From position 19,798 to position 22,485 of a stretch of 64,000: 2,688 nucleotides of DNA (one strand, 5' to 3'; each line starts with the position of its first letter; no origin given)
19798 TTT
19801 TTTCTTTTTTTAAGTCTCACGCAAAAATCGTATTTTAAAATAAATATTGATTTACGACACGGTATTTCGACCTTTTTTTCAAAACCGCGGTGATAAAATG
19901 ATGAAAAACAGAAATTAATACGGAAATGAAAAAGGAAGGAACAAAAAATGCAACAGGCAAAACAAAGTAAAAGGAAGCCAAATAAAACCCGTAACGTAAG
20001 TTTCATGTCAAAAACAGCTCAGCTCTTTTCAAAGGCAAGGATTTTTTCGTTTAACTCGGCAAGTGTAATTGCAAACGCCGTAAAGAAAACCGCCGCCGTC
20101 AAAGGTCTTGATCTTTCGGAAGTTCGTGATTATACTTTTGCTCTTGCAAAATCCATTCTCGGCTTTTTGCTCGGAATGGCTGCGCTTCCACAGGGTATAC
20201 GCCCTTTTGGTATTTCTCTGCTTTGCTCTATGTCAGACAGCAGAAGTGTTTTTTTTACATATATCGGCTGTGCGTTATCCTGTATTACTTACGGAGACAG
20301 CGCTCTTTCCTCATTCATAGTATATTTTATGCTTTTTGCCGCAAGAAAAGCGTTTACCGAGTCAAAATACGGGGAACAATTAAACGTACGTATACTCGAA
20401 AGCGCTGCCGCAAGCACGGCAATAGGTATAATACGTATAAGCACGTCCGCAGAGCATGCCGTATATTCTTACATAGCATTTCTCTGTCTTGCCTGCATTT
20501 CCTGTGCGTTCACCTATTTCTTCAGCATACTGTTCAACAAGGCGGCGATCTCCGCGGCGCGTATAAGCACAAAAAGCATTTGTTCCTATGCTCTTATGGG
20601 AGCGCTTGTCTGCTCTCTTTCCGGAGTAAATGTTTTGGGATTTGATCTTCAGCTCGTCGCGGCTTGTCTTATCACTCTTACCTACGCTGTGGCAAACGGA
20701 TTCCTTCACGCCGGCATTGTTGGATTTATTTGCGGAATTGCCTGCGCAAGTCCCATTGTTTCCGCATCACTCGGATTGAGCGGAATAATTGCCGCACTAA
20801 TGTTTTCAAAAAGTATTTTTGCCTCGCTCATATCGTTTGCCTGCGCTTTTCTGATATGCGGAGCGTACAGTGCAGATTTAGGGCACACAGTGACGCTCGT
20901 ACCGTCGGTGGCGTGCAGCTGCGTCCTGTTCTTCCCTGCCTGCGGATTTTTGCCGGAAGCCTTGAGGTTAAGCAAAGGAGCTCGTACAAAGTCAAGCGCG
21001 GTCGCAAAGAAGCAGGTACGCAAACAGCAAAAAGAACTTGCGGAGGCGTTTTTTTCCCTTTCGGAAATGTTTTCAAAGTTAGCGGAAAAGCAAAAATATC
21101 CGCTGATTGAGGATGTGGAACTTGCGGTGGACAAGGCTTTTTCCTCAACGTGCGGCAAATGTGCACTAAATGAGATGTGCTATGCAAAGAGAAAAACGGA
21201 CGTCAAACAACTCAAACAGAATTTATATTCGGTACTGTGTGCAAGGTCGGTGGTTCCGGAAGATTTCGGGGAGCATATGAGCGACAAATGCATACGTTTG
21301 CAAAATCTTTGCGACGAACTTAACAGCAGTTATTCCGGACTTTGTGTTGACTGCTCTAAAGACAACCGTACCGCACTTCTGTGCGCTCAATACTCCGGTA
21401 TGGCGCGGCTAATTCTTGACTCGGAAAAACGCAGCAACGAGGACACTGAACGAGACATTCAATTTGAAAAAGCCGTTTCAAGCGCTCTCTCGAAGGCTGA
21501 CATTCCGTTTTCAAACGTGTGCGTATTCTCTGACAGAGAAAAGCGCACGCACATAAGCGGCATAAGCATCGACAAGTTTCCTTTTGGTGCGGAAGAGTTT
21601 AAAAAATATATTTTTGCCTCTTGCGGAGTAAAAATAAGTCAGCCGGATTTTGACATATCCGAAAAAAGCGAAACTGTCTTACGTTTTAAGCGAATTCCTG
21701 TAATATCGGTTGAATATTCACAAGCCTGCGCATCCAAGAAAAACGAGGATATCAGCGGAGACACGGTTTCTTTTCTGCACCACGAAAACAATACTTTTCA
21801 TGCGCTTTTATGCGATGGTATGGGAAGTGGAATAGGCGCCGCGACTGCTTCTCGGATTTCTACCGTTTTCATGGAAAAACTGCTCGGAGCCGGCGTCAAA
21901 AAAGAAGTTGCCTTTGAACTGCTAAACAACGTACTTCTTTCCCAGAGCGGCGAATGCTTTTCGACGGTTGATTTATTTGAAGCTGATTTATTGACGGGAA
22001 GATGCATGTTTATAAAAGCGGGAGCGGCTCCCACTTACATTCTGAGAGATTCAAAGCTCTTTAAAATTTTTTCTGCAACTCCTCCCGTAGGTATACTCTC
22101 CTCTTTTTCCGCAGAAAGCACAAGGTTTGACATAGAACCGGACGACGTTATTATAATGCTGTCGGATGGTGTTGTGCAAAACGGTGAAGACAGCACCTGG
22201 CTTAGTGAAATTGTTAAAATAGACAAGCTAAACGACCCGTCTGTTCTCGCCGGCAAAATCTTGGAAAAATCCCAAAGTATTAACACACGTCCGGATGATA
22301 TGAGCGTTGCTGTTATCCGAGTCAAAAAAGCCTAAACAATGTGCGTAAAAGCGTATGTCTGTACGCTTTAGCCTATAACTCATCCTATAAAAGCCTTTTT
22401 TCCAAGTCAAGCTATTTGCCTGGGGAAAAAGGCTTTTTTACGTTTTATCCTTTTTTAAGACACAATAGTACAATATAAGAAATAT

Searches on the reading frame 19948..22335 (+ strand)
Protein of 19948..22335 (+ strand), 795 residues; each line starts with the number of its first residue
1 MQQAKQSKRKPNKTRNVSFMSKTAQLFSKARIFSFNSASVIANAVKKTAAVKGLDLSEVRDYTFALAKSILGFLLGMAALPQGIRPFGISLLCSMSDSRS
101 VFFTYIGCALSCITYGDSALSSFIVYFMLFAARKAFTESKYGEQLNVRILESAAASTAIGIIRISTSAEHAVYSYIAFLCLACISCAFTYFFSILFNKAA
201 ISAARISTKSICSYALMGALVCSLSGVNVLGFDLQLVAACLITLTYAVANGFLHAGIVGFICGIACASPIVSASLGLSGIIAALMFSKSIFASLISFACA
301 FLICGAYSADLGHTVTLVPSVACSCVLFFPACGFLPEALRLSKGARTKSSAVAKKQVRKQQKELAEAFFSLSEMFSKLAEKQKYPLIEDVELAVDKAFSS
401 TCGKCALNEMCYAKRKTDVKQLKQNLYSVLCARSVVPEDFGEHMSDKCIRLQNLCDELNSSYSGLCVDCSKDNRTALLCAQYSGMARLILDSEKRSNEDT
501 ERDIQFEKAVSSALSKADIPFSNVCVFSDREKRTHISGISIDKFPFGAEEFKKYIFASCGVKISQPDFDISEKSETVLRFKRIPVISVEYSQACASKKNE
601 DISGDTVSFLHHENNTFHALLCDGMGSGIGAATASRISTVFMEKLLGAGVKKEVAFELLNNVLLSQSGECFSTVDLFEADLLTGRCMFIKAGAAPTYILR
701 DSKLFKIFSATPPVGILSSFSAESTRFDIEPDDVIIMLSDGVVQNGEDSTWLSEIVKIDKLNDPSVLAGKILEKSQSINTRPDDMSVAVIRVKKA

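Call 41: search_protein_families(library=pfam, proteins=[window:19948-22335:+], max_evalue=0.0001)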
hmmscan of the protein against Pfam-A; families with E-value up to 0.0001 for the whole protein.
window:19948-22335:+ (795 aa): 2 families
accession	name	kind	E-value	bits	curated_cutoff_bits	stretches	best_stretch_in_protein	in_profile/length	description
PF07228.17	SpoIIE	-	7e-26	91.8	25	1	615-793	3-192/192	Stage II sporulation protein E (SpoIIE)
PF19732.4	SpoIIE_N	-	1.1e-16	61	27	1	65-528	41-527/605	Stage II sporulation protein E N-terminal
